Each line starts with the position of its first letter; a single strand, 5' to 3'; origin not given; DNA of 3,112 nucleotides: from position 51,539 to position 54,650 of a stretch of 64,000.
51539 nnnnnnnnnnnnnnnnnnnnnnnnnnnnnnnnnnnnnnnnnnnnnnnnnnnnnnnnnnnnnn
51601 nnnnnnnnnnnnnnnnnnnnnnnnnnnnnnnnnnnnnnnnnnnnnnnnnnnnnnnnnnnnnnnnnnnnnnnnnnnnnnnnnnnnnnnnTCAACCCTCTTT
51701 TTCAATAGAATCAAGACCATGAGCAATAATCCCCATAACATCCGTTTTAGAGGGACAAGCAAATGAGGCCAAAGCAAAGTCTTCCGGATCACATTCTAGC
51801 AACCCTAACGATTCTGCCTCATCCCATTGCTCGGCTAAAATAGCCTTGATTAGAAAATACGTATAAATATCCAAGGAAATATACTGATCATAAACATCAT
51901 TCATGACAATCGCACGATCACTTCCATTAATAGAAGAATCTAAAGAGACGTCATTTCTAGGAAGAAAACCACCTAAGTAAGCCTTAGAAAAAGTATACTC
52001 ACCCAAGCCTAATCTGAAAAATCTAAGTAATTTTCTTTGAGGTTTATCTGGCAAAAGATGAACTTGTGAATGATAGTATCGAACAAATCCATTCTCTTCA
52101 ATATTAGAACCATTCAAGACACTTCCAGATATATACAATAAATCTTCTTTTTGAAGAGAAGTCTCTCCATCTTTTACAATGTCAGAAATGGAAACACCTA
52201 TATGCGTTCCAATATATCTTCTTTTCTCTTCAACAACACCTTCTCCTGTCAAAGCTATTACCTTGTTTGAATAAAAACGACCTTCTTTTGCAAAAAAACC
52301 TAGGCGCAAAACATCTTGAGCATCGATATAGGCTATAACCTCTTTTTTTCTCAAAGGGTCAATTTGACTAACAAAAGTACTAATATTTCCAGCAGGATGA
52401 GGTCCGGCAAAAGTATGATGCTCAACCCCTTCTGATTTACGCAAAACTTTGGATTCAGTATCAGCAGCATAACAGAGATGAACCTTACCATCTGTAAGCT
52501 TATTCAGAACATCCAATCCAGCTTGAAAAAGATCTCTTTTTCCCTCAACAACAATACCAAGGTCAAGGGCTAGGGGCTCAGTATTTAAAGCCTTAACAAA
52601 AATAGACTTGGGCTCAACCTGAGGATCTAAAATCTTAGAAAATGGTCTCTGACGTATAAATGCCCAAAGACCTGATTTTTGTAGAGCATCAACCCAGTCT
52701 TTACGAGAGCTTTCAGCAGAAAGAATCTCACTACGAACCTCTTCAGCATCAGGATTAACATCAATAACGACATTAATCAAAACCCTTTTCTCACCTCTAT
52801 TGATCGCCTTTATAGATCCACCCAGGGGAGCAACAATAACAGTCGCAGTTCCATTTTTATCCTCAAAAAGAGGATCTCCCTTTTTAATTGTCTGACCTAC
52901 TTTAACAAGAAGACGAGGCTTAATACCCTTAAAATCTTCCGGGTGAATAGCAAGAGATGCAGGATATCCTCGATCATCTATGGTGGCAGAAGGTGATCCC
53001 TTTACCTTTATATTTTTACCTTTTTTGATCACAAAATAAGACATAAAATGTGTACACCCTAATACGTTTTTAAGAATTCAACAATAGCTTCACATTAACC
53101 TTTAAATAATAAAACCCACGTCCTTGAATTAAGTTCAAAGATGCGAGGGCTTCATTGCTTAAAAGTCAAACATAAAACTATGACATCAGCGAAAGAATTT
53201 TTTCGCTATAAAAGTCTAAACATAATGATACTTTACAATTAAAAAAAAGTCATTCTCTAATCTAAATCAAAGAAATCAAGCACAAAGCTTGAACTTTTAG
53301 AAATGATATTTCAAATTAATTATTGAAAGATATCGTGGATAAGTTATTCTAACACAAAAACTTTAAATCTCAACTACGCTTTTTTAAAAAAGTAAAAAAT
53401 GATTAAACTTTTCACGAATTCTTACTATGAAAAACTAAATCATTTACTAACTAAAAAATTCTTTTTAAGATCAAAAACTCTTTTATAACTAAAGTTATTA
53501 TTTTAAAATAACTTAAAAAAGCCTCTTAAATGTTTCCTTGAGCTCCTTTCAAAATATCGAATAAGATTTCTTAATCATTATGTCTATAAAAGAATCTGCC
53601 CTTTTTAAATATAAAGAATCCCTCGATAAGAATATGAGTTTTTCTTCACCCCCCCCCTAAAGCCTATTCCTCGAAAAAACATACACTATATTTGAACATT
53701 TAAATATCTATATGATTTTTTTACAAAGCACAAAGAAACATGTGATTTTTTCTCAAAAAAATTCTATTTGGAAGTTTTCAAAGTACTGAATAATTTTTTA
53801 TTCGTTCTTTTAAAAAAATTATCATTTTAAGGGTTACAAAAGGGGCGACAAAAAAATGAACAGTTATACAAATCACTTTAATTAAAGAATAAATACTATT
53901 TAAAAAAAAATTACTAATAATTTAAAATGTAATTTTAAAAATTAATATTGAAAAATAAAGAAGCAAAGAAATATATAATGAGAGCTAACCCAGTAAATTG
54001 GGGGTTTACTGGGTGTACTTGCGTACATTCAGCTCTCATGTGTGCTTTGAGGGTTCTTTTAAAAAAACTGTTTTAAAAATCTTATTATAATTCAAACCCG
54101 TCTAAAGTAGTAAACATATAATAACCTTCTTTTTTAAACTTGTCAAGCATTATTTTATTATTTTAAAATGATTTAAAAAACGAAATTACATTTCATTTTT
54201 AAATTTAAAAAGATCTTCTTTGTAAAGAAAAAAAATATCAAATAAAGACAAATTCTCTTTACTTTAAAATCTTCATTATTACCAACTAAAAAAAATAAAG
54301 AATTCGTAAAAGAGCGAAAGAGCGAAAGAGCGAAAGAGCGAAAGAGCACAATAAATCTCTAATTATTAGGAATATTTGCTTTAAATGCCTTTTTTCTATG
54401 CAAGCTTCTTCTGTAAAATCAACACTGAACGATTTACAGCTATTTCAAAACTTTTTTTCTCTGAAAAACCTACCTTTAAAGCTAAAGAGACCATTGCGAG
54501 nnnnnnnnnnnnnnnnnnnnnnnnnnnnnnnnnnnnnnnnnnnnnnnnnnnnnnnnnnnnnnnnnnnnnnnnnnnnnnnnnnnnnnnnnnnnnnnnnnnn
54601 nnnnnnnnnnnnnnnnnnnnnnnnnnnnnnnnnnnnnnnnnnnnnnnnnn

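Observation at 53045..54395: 1.35-kb non-coding, AT-rich spacer upstream of nqrA containing a compact GC-richer three-stem element (53980-54037)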

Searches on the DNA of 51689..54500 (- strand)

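Call 6: search_rna_families(source=window, start=52900, end=54500, threshold=evalue, max_evalue=10, show_alignments=3)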
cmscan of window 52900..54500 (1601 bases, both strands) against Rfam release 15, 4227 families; matches with E-value up to 10: 6.
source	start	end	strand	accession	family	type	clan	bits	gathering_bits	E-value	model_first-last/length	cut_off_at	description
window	53097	53167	-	RF04242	mir-5595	Gene; miRNA;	-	20.6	100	0.65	1-72/72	no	mir-5595 microRNA precursor family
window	53105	53154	-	RF02847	Ref64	Gene; sRNA;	-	19.4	44.3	1.6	1-69/69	no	Enterococcus sRNA 64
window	54023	54086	+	RF02281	TtnuCD4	Gene; snRNA; snoRNA; CD-box;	-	18.5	60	2.3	1-60/60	no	Tetrahymena snoRNA TtnuCD4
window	54013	54150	-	RF02550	RnaG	Gene; sRNA;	-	17.4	153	8.6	1-120/120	no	RnaG sRNA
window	52987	53028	-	RF02158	NPPA-AS1_3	Gene; lncRNA;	-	13.1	55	6.1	1-108/108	no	NPPA antisense RNA 1 conserved region 3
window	52991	53049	+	RF02060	STnc410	Gene; sRNA;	-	12.8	50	9.6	1-158/158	no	Enterobacterial sRNA STnc410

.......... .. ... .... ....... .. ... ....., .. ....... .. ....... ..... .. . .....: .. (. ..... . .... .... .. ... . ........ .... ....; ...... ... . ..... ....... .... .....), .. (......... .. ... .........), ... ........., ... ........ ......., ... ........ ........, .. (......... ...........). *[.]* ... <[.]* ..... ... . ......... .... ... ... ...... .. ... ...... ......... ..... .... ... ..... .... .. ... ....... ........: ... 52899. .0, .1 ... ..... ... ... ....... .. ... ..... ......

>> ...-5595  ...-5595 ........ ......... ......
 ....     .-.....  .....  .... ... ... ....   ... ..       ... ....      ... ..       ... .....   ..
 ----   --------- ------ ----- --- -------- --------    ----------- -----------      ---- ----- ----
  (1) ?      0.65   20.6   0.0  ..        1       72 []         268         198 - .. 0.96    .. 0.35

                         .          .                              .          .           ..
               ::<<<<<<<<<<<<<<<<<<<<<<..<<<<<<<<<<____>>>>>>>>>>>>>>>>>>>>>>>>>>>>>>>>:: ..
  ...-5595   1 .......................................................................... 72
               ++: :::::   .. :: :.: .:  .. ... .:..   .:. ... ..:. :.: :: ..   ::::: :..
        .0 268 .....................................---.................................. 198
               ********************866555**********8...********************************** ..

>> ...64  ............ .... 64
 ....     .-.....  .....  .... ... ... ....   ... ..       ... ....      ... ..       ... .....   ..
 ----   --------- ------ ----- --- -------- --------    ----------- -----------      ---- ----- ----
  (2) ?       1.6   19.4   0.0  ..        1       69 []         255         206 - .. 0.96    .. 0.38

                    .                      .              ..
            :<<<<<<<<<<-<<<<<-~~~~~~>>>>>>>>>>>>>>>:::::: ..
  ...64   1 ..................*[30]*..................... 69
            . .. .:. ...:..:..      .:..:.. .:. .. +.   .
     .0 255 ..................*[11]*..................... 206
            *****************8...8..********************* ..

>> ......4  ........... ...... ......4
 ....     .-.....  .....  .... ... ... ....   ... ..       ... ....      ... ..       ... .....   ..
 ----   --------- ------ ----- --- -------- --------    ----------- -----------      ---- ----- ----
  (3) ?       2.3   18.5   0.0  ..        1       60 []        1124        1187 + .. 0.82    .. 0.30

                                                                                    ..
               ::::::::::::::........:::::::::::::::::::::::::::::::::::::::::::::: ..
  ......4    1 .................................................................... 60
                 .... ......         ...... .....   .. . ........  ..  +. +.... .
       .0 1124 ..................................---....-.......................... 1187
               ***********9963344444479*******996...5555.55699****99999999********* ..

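Call 52: build_rna_model(alignment_id=A6, structure=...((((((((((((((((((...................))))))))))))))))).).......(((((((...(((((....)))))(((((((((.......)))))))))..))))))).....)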
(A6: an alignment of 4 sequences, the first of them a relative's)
Model R1 built from alignment A6 (4 sequences, 129 columns); structure: as given.
model positions 127; base pairs 39; branch points 2; effective number of sequences 1.01; information 0.59 bits per position. Calibrated on 0.2 Mb of random sequence (short: E-values are rough).
structure used (alignment columns):
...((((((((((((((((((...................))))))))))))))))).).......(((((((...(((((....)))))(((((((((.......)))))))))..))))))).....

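Call 53: search_with_rna_model(model_id=R1, sources=[window, L002, L008, L009, L010, L015, L016, L017, L018, L019, L020, L011], max_evalue=10, make_alignment=true, show_alignments=2)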
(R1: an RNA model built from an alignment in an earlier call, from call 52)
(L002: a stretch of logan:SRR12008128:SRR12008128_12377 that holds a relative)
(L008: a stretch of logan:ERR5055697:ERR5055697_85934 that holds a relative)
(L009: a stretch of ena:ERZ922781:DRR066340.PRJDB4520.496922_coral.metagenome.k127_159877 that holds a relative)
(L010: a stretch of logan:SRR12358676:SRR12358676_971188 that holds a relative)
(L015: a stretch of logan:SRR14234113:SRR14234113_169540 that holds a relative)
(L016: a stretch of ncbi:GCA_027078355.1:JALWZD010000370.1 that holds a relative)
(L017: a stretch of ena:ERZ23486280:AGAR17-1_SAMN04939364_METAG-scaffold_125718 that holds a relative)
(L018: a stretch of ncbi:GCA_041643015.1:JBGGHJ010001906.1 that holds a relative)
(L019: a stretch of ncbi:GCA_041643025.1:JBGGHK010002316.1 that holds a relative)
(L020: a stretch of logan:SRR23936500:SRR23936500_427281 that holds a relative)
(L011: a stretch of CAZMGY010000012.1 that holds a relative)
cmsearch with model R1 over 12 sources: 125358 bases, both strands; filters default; matches with E-value up to 10: 10.
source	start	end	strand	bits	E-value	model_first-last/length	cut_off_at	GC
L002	9689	9815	-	143.4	1e-33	1-127/127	no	0.39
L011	1914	2040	-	143.4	1e-33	1-127/127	no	0.39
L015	429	556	-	137.3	3.4e-32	1-127/127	no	0.42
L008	10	126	-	133.6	2.9e-31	1-127/127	no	0.39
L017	1149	1270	-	124.1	6.8e-29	1-127/127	no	0.35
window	53975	54098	-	83.8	9.1e-19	1-127/127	no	0.35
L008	79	160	+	25.1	0.0005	1-127/127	no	0.37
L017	1221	1281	+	12.2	0.87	1-127/127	no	0.23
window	53931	54027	+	10.7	2.1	1-127/127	no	0.29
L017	1132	1216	+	8.8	6.2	1-127/127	no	0.35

Alignment A7: 10 matches aligned to the model, 171 columns, each read 5' to 3' on its own strand. Consensus structure (alignment columns), stored with it:
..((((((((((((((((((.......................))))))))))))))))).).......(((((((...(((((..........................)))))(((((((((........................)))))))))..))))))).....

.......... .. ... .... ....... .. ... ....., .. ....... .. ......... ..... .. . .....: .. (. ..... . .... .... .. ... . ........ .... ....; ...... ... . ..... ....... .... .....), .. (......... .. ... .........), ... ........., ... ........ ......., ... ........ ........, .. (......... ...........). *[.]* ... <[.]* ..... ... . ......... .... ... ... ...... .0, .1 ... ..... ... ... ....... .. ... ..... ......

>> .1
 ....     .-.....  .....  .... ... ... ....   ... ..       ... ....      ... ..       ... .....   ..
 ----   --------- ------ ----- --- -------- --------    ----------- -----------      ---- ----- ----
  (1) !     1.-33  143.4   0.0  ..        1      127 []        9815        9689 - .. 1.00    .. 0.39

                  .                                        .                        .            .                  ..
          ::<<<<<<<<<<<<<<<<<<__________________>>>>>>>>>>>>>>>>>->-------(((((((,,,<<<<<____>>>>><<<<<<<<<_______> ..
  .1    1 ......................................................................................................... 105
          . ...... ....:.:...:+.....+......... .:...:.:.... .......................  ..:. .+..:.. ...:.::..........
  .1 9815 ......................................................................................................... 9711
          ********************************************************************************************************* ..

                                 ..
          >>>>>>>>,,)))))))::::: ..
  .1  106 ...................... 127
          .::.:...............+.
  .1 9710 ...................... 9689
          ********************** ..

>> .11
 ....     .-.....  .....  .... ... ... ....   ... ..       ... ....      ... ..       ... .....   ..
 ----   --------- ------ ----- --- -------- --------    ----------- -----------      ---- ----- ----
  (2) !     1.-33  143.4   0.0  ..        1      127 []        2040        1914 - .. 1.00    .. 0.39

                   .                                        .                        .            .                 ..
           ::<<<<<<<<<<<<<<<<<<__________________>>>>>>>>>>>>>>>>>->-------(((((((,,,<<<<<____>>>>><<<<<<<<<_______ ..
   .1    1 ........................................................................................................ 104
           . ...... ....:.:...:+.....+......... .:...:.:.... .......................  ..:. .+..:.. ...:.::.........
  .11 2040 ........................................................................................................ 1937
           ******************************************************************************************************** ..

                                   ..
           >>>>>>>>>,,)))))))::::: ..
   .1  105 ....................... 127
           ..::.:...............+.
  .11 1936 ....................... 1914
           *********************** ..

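Call 54: search_with_rna_model(model_id=R1, sources=[window, L002, L008, L015, L017], max_evalue=1e-10, make_alignment=true, show_alignments=6)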
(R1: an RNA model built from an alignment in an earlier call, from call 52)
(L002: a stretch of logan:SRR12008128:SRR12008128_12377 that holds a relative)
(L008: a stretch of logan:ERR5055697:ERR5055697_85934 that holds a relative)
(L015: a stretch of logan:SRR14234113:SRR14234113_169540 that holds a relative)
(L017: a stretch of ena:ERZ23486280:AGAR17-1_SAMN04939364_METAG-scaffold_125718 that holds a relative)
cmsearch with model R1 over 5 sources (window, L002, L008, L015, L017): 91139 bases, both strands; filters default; matches with E-value up to 1e-10: 5.
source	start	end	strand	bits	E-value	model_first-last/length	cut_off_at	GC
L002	9689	9815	-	143.4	7.3e-34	1-127/127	no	0.39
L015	429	556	-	137.3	2.5e-32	1-127/127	no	0.42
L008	10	126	-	133.6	2.1e-31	1-127/127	no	0.39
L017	1149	1270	-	124.1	5e-29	1-127/127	no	0.35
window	53975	54098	-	83.8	6.6e-19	1-127/127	no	0.35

Alignment A8: 5 matches aligned to the model, 128 columns, each read 5' to 3' on its own strand. Consensus structure (alignment columns), stored with it:
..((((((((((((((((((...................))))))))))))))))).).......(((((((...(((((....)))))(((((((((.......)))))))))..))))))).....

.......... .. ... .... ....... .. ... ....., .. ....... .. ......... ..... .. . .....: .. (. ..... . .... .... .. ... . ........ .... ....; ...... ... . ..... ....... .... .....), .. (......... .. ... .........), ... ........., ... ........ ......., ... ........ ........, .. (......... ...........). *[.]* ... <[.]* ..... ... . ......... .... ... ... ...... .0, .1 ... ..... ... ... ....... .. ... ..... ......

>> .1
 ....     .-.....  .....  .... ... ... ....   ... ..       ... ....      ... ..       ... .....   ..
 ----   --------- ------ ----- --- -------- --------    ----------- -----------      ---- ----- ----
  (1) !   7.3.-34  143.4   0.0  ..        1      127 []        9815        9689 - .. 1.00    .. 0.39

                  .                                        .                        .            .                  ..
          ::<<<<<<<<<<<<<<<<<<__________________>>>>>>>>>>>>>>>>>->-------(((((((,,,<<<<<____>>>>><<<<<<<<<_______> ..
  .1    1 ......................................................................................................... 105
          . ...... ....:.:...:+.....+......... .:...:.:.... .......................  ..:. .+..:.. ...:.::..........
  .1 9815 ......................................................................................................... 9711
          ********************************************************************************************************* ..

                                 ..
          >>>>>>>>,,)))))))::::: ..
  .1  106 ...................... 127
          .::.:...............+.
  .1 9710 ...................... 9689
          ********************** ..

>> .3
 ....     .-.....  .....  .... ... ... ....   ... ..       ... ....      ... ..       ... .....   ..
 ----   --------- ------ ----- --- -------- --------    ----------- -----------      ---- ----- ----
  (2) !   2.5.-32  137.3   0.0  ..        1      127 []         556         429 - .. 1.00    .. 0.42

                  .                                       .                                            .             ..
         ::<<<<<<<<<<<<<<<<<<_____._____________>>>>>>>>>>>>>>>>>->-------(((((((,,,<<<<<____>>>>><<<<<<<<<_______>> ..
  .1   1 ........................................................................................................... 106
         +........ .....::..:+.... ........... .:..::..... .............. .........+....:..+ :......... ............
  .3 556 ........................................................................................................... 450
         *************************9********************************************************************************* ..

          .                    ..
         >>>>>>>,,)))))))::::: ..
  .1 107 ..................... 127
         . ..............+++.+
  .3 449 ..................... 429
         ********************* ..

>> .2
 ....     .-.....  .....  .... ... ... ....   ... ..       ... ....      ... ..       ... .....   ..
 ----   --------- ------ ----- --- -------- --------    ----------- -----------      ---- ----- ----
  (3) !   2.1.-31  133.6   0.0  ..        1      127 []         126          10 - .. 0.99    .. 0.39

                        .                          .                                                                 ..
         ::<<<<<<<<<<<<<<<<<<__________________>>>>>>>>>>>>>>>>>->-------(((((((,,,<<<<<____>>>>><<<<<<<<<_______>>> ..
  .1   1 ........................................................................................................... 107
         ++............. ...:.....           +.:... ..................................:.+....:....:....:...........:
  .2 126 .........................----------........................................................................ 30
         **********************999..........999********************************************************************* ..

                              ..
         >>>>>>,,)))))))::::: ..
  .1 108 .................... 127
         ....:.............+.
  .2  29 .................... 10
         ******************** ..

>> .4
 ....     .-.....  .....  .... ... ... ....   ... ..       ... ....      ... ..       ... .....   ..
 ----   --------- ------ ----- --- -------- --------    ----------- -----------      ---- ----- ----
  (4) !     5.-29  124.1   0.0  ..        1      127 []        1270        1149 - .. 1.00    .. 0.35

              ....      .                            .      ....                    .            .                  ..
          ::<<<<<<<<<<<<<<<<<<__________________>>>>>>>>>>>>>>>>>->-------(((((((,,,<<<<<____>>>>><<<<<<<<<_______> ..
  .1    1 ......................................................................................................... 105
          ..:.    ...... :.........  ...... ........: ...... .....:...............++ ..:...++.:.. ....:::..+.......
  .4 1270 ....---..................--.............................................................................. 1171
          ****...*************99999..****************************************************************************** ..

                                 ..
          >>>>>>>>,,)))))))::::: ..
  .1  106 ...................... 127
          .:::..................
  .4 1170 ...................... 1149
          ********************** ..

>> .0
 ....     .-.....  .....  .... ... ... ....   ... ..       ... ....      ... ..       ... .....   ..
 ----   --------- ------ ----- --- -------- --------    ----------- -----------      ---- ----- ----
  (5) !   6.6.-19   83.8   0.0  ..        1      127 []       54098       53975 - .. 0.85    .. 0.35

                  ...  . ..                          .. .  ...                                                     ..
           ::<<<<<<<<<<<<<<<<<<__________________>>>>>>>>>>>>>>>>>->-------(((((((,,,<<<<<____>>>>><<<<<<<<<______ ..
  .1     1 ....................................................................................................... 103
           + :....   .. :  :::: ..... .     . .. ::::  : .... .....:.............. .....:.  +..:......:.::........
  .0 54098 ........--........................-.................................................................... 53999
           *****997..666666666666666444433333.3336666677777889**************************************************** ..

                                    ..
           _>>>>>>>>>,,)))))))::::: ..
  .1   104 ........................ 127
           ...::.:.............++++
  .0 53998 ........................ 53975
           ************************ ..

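Call 62: search_rna_families(sources=[L008, L015, L017], threshold=evalue, max_evalue=1)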
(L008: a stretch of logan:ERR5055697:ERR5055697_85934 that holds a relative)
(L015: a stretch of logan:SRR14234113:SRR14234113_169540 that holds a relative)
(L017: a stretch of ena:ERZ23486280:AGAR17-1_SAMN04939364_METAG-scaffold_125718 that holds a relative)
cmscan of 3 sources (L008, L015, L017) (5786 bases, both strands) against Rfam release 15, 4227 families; matches with E-value up to 1: 2.
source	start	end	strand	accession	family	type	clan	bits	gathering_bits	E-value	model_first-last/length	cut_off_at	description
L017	339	411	-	RF00005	tRNA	Gene; tRNA;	CL00001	61.6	29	6e-12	1-71/71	no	tRNA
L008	82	123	-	RF04009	mir-754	Gene; miRNA;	-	22.8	84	0.71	19-60/78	no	mir-754 microRNA precursor family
